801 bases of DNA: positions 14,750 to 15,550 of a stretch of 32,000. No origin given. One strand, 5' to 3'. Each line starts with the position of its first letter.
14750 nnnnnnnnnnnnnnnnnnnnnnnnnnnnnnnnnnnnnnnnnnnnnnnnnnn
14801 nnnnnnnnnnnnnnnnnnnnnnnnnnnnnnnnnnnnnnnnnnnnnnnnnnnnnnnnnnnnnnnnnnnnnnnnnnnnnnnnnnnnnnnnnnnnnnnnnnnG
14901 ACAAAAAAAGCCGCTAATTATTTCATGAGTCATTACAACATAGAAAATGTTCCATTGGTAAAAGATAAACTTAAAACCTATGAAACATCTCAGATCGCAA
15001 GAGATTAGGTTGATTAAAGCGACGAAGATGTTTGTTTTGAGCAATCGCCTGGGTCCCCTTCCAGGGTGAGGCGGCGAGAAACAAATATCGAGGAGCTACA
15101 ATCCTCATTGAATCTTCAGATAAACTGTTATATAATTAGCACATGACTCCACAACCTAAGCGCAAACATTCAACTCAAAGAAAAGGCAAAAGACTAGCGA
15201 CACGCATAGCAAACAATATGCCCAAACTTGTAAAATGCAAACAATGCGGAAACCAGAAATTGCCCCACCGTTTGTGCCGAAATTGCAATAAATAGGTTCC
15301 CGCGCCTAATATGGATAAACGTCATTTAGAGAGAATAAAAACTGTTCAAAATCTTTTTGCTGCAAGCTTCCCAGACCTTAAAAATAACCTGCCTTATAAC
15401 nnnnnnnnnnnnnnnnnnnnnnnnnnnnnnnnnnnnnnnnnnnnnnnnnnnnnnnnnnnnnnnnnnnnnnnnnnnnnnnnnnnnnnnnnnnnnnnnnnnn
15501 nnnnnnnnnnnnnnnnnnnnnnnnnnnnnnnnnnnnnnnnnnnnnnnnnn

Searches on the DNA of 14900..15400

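Call 85: search_rna_families(source=window, start=14900, end=15400, threshold=evalue, max_evalue=1)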
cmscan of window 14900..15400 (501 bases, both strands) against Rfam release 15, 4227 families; matches with E-value up to 1: 1.
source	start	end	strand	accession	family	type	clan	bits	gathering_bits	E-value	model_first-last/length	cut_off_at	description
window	14932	15001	-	RF00672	mir-190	Gene; miRNA;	CL00089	23.5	48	0.046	1-78/78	no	mir-190 microRNA precursor family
